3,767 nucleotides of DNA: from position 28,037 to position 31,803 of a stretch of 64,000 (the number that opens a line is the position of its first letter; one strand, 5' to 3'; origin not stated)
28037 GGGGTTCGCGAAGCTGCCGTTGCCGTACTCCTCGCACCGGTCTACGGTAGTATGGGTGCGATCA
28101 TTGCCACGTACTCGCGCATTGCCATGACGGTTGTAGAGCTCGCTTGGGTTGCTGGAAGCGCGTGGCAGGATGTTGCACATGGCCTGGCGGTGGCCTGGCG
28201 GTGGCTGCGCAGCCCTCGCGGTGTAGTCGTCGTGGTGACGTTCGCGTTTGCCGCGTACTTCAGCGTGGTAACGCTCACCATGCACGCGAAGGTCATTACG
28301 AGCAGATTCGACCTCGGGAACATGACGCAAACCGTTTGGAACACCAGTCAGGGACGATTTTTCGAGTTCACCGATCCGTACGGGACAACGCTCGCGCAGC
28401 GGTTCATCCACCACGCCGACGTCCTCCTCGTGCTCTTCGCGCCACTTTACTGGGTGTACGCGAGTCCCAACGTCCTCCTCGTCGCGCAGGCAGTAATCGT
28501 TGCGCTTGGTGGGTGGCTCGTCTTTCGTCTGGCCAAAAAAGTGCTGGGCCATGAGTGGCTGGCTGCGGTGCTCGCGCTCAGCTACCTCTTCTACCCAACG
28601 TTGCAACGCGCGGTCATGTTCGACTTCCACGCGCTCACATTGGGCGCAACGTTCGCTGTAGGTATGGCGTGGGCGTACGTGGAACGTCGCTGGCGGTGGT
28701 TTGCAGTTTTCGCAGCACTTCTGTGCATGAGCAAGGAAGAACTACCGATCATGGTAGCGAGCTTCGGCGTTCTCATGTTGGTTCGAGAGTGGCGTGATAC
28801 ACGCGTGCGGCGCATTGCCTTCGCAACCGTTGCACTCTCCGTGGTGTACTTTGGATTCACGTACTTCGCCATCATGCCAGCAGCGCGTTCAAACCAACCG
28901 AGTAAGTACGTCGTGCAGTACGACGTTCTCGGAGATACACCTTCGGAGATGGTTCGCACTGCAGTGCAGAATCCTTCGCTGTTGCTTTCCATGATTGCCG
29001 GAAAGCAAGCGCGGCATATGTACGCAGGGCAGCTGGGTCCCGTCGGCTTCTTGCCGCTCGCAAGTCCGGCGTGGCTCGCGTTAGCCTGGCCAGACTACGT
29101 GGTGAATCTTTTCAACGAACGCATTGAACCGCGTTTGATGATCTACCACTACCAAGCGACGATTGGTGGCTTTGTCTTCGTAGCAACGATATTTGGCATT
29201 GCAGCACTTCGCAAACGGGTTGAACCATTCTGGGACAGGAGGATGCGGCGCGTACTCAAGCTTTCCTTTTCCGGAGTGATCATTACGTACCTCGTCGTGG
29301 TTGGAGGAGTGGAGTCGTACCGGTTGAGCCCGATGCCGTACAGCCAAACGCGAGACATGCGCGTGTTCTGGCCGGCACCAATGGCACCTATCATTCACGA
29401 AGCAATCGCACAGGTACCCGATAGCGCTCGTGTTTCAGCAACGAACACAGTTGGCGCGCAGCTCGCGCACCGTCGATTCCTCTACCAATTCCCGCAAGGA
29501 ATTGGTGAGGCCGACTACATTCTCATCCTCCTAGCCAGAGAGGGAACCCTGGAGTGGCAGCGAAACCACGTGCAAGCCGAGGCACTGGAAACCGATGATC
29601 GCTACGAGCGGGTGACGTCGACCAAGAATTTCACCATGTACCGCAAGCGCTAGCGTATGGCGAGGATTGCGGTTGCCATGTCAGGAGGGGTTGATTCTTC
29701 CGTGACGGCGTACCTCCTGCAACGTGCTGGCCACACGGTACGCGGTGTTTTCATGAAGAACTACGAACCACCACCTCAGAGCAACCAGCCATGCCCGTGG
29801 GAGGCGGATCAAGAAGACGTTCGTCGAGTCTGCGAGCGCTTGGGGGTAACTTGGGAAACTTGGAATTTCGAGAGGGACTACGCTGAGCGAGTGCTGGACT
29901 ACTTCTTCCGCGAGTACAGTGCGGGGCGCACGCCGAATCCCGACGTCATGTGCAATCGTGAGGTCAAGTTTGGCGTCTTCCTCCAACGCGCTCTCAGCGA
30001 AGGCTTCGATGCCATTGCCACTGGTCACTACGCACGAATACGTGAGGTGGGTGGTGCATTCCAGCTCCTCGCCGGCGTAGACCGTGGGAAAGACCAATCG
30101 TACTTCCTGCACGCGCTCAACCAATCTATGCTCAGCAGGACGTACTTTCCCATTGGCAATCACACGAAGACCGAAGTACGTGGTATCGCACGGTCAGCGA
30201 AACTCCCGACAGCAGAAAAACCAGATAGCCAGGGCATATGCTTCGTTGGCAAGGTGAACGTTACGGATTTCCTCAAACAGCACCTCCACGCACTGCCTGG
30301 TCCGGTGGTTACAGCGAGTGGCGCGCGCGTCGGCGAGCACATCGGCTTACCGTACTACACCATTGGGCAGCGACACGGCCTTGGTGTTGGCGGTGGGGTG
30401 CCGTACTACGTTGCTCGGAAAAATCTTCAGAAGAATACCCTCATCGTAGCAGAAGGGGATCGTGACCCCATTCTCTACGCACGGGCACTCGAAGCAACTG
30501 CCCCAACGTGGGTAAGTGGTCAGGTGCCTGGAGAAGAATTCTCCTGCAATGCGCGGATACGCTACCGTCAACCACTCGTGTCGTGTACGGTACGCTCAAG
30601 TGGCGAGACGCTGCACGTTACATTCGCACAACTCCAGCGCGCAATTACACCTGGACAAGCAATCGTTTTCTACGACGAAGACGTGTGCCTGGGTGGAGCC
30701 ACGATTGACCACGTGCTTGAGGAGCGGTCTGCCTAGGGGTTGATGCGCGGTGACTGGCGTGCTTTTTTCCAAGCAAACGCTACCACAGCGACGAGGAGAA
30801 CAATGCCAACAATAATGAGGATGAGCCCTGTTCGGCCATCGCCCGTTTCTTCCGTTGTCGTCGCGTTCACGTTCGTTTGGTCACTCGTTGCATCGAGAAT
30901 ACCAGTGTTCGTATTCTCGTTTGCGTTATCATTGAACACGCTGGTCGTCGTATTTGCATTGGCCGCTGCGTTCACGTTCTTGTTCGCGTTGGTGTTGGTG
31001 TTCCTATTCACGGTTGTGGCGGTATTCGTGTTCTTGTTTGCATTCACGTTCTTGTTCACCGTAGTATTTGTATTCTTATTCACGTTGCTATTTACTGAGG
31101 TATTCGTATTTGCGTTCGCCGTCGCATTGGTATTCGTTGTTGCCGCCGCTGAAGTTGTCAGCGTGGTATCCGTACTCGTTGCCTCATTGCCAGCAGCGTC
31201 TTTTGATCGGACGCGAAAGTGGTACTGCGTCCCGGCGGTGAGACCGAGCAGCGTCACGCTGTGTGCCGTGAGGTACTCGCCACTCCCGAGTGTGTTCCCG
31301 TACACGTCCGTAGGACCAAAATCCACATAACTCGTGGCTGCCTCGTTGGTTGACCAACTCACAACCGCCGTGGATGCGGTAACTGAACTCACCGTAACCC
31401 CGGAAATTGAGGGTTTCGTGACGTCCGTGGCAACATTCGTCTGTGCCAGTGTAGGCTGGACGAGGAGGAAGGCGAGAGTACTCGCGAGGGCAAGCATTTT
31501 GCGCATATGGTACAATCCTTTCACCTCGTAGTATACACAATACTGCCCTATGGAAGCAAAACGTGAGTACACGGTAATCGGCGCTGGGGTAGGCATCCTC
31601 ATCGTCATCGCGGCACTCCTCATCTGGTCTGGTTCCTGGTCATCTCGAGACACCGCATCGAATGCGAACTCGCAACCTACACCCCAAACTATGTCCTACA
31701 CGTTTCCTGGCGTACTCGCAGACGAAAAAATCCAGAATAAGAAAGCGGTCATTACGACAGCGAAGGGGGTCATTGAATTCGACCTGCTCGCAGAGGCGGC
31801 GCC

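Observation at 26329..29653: Lipid-linked glycosylation trio: Dpm1/GtrB-like GT2 and a flippase-like domain fused to a DUF2079 (GT-C-like) domain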

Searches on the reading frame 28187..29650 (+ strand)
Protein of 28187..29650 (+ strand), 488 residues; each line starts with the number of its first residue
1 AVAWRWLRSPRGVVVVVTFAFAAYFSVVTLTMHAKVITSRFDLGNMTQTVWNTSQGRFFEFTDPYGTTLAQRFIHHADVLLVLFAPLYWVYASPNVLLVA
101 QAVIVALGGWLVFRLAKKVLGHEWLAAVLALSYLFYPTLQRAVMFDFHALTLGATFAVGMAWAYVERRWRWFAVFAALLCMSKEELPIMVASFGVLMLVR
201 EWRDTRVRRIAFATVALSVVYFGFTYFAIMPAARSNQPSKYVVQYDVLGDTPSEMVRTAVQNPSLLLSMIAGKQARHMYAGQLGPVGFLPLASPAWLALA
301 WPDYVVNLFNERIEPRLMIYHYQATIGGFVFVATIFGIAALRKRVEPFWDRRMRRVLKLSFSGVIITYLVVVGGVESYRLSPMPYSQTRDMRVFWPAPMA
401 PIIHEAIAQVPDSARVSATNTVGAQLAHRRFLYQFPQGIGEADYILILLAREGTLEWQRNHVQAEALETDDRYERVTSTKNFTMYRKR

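Call 44: predict_structure(alignment_id=A2)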
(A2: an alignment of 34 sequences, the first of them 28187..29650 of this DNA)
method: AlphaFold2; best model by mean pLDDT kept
length: 488 residues; sequences in the alignment: 34
mean_pLDDT: 95.9   pTM: 0.94
mean pLDDT of the five models: 95.9, 95.4, 95.3, 95.0, 94.5
residues with pLDDT >= 90: 461; 70-90: 27; 50-70: 0; < 50: 0
segments of 3 or more residues with pLDDT < 50: none
pLDDT, mean of each block of 10 residues (from residue 1): 94 98 98 96 96 97 95 95 97 97 99 99 98 97 95 98 98 99 97 98 98 99 96 91 90 93 95 94 97 98 94 84 95 99 97 96 98 96 93 94 98 97 96 96 97 90 96 97 98
secondary structure, 60 per line:
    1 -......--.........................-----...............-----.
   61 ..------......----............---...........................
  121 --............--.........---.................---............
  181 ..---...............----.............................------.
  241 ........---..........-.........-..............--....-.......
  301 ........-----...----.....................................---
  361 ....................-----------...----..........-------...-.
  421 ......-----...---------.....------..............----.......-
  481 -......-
elements in order: H2-7 H10-34 H40-54 E60-62 E69-71 H79-90 H94-120 H123-134 H137-145 H149-165 H169-182 H186-200 H205-233 H240-248 H252-261 H263-271 H273-286 H289-292 H294-308 H321-357 H361-380 H399-408 E416-418 H420-426 E432-434 E444-448 H455-468 E473-479 E482-487

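Call 46: fold_search(model_id=the predicted structure, library=pdb)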
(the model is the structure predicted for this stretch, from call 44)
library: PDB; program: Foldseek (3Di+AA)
matches with E <= 10: 234; with E <= 0.001: 17
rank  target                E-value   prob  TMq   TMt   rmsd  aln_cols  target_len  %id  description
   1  6ftg_5                2.2e-06  1.00  0.51  0.41  13.6       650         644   11  Subtomogram average of OST-containing ribosome-translocon complexes from canine rough microsomal membranes (released 2018-03-21)
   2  9n9j_I                4.2e-06  1.00  0.45  0.34  13.7       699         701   10  Structure of a GRP94 folding intermediate engaged with a CCDC134- and FKBP11-bound secretory translocon (released 2025-11-19)
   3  8b6l_I                7.8e-06  1.00  0.48  0.37  12.7       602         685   11  Subtomogram average of the human Sec61-TRAP-OSTA-translocon (released 2022-12-07)
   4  7oci_F                1.6e-05  1.00  0.54  0.43  11.8       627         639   11  Cryo-EM structure of yeast Ost6p containing oligosaccharyltransferase complex (released 2022-02-16)
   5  8pn9_A                2.3e-05  1.00  0.51  0.40  11.6       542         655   11  Structure of human oligosaccharyltransferase OST-A complex bound to NGI-1 (released 2024-05-08)
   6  6s7t_A                2.6e-05  1.00  0.49  0.37  12.2       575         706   10  Cryo-EM structure of human oligosaccharyltransferase complex OST-B (released 2019-12-18)
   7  8agc_A                5.6e-05  1.00  0.54  0.41  12.2       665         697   11  Structure of yeast oligosaccharylransferase complex with lipid-linked oligosaccharide and non-acceptor peptide bound (released 2022-12-07)
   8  6ezn_F                6.4e-05  1.00  0.51  0.41  11.8       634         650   12  Cryo-EM structure of the yeast oligosaccharyltransferase (OST) complex (released 2018-01-17)
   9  6s7o_A                1.3e-04  1.00  0.48  0.38  12.0       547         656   13  Cryo-EM structure of human oligosaccharyltransferase complex OST-A (released 2019-12-18)
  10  9s6t_A                1.4e-04  1.00  0.48  0.49   9.0       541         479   13  Ternary cryo-EM structure of chicken ALG12 with Dol25-PP-GlcNAc2Man7, Dol25-P-Man, and Fab (released 2026-03-18)
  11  9s6s_A                2.1e-04  1.00  0.50  0.46   9.7       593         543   11  Ternary cryo-EM structure of human ALG9 with Dol25-PP-GlcNAc2Man6, Dol25-P-Man and Fab (released 2026-03-18)
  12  9s6u_A                2.7e-04  1.00  0.50  0.46   9.8       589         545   11  Ternary cryo-EM structure of human ALG9 with Dol25-PP-GlcNAc2Man8, Dol25-P-Man and Fab (released 2026-03-18)
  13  8agb_A                3.8e-04  1.00  0.52  0.42  11.7       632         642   11  Structure of yeast oligosaccharylransferase complex with lipid-linked oligosaccharide bound (released 2022-12-07)
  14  5ogl_A                4.1e-04  1.00  0.40  0.29  12.7       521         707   11  Structure of bacterial oligosaccharyltransferase PglB in complex with an acceptor peptide and an lipid-linked oligosac (released 2017-10-25)
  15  6gxc_A                4.5e-04  1.00  0.41  0.30  12.6       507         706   10  Bacterial oligosaccharyltransferase PglB in complex with an inhibitory peptide and a reactive lipid-linked oligosaccha (released 2018-11-14)
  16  5f15                  7.0e-04  1.00  0.46  0.42  13.7       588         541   12  Crystal Structure of ArnT from Cupriavidus metallidurans bound to Undecaprenyl phosphate (released 2016-02-17)
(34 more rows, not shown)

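Call 54: search_protein_representatives(protein=window:28187-29650:+)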
Query: 488 residues. Proteins with E-value up to 0.001 (for the whole library): 8242; up to 1e-10: 4485; up to 1e-30: 465. The best 150 are listed.
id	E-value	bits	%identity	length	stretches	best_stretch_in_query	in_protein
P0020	1.6e-202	690.0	64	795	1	3-487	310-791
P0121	1.2e-116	406.9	43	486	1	13-488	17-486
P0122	9.8e-81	288.4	36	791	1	18-487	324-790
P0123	8.5e-76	272.2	35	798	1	13-487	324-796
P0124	7.2e-75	269.1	33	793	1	14-487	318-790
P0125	2.1e-71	257.7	34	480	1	14-486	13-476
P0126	1.4e-69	251.7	33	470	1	13-487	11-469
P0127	2.7e-69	250.7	34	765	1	12-454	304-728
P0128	9.9e-69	248.9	30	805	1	13-485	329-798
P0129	4.6e-68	246.6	33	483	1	19-487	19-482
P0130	3.1e-67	243.9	33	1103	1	18-453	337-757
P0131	1.1e-66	242.0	36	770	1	18-448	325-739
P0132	1.7e-66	241.5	31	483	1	16-487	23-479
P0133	2.9e-66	240.7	33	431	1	46-482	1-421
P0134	7.5e-66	239.4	34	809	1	5-487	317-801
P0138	3.2e-64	234.0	31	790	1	12-488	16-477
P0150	3.9e-61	223.8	34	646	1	5-485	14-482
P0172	5.6e-56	206.8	29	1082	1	16-488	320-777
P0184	2.2e-53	198.3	35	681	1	13-447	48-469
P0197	2.4e-50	188.2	31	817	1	7-444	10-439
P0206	3.3e-49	184.5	31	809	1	14-452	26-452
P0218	1.8e-47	178.7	32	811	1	4-468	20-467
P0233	8.3e-46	173.3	33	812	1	13-447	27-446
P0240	4.7e-44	167.5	32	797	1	5-446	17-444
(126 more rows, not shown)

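Call 55: search_protein_families(library=pfam, proteins=[P0138, P0197, P0206, P0218, P0233, P0240, P0130, P0172, P0150, P0184], max_evalue=0.001)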
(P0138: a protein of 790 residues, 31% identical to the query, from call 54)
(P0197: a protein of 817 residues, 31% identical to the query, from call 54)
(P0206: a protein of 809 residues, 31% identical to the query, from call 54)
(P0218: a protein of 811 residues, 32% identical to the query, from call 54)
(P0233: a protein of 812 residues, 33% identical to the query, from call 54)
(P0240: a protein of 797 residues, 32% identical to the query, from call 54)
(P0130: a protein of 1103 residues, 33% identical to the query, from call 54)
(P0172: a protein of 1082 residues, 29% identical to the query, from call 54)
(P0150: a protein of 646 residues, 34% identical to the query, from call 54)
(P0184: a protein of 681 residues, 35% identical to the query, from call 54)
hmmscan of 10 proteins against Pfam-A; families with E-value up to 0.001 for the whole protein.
P0138 (790 aa): 13 families
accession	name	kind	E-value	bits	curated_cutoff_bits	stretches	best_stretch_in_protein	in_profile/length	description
PF09852.15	DUF2079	-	8.4e-63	213.5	28.2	1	36-457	1-443/459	Predicted membrane protein (DUF2079)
PF00326.27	Peptidase_S9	-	8.7e-17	61.8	22.6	1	572-788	2-208/213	Prolyl oligopeptidase family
PF12146.15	Hydrolase_4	-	2.6e-15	56.8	27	1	557-675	9-114/239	Serine aminopeptidase, S33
PF20434.5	BD-FAE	-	5.6e-13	49.3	26.8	1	545-752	9-215/215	BD-FAE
PF00561.26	Abhydrolase_1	-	5e-11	43.2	25.8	1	553-677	1-109/245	alpha/beta hydrolase fold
PF02129.25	Peptidase_S15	-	5.5e-11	43.1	23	1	532-688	1-147/262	X-Pro dipeptidyl-peptidase (S15 family)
PF07224.18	Chlorophyllase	-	1.4e-07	31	26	1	549-649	39-135/301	Chlorophyllase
PF01738.24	DLH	-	3e-07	30.7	21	1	574-770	31-187/217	Dienelactone hydrolase family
PF07859.19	Abhydrolase_3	-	1.2e-05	25.6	25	1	624-770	64-207/210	alpha/beta hydrolase fold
PF12697.13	Abhydrolase_6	-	1.4e-05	26.3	26.3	1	580-682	23-101/217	Alpha/beta hydrolase family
PF05448.18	AXE1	-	2.8e-05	23.5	21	0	613-779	158-313/321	Acetyl xylan esterase (AXE1)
PF03403.19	PAF-AH_p_II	-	5.4e-05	22.4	20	0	543-595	91-138/372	Platelet-activating factor acetylhydrolase, isoform II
PF02230.22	Abhydrolase_2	-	0.00014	22.2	23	0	725-784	155-214/217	Phospholipase/Carboxylesterase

P0197 (817 aa): 1 family
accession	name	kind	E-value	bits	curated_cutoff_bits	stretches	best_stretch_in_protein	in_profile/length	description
PF09852.15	DUF2079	-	1.4e-70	239.1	28.2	1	35-480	1-459/459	Predicted membrane protein (DUF2079)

P0206 (809 aa): 1 family
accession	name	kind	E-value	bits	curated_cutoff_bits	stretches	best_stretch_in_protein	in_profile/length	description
PF09852.15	DUF2079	-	1.6e-70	238.9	28.2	1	44-484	1-459/459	Predicted membrane protein (DUF2079)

P0218 (811 aa): 1 family
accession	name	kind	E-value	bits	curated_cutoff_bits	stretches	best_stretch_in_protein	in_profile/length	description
PF09852.15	DUF2079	-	8.8e-68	229.9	28.2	1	46-482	1-459/459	Predicted membrane protein (DUF2079)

P0233 (812 aa): 1 family
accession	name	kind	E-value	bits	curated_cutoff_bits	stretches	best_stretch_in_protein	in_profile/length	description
PF09852.15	DUF2079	-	9.7e-78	262.7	28.2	1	46-483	1-458/459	Predicted membrane protein (DUF2079)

P0240 (797 aa): 1 family
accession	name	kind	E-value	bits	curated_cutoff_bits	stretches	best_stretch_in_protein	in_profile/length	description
PF09852.15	DUF2079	-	2.4e-78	264.7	28.2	1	45-482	1-459/459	Predicted membrane protein (DUF2079)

P0130 (1103 aa): 8 families
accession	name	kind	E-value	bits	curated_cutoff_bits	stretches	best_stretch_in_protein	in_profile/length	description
PF09852.15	DUF2079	-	1.2e-71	242.6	28.2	1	351-784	1-454/459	Predicted membrane protein (DUF2079)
PF12146.15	Hydrolase_4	-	1.6e-09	37.8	27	1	891-992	22-116/239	Serine aminopeptidase, S33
PF00326.27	Peptidase_S9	-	1.3e-08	35.1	22.6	1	893-1099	7-207/213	Prolyl oligopeptidase family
PF03706.18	LPG_synthase_TM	-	8e-07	29.3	33.4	1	35-299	9-294/302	Lysylphosphatidylglycerol synthase TM region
PF00561.26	Abhydrolase_1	-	1.5e-06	28.5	25.8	1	889-1014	16-131/245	alpha/beta hydrolase fold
PF01738.24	DLH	-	4.9e-05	23.4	21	0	1028-1083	134-189/217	Dienelactone hydrolase family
PF20434.5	BD-FAE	-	0.00011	22.3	26.8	1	934-1062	77-214/215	BD-FAE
PF07859.19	Abhydrolase_3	-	0.00063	20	25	0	929-1081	54-207/210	alpha/beta hydrolase fold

P0172 (1082 aa): 1 family
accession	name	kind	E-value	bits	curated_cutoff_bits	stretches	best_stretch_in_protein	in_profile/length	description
PF09852.15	DUF2079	-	1.6e-52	179.6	28.2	1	336-736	1-419/459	Predicted membrane protein (DUF2079)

P0150 (646 aa): 1 family
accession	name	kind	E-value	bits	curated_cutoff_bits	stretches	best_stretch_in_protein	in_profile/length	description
PF09852.15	DUF2079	-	2.6e-70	238.2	28.2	1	41-481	1-459/459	Predicted membrane protein (DUF2079)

P0184 (681 aa): 1 family
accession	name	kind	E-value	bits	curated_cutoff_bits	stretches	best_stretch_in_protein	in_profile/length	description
PF09852.15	DUF2079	-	1.9e-60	205.7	28.2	1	68-507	2-459/459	Predicted membrane protein (DUF2079)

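Call 69: find_encoding_contigs(protein=P0121, flank=5000, max_places=2)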
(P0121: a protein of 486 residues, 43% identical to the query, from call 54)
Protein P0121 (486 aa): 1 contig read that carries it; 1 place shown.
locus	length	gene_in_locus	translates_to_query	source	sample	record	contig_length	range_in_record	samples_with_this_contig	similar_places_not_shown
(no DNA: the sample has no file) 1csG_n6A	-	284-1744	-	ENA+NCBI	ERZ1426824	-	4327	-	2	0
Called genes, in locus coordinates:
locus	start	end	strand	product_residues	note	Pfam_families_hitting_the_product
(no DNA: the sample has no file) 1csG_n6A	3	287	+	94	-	?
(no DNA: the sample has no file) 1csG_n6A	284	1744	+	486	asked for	PF09852:DUF2079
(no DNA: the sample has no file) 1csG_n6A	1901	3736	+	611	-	PF00456:Transketolase_N, PF13292:DXP_synthase_N, PF00676:E1_dh, PF02779:Transket_pyr, PF02780:Transketolase_C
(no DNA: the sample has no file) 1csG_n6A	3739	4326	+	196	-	?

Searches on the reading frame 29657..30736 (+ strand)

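Call 3: search_protein_families(library=pfam, proteins=[window:29657-30736:+], max_evalue=0.01)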
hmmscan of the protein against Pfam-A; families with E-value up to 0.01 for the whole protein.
window:29657-30736:+ (359 aa): 7 families
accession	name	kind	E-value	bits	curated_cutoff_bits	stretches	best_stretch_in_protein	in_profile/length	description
PF03054.22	tRNA_Me_trans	-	4.4e-77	258.7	20.6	1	3-199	2-202/202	tRNA methyl transferase HUP domain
PF20258.4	tRNA_Me_trans_C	-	2.7e-23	82.5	20.6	1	277-350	3-77/77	Aminomethyltransferase beta-barrel domain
PF20259.3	tRNA_Me_trans_M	-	5e-19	68.1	27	1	204-265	2-65/66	tRNA methyl transferase PRC-barrel domain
PF02540.23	NAD_synthase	-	0.0004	20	21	1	5-72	22-82/242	NAD synthase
PF02568.20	ThiI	-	0.0019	18.2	20.5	1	7-37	9-39/197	Thiamine biosynthesis protein (ThiI)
PF00733.27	Asn_synthase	-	0.002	18.3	21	1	4-81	20-89/354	Asparagine synthase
PF01171.26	ATP_bind_3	-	0.0024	18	27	1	4-125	2-105/182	PP-loop family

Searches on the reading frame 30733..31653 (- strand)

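Call 43: search_protein_families(library=pfam, proteins=[window:30733-31653:-], max_evalue=0.01)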
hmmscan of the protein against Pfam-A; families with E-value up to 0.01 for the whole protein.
window:30733-31653:- (306 aa): 2 families
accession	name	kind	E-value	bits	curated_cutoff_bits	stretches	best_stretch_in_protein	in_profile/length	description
PF00041.27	fn3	-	4.9e-08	33.5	25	1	83-164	3-82/84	Fibronectin type III domain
PF16656.11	Pur_ac_phosph_N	-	2.9e-06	28.2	30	1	86-164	6-90/93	Purple acid Phosphatase, N-terminal domain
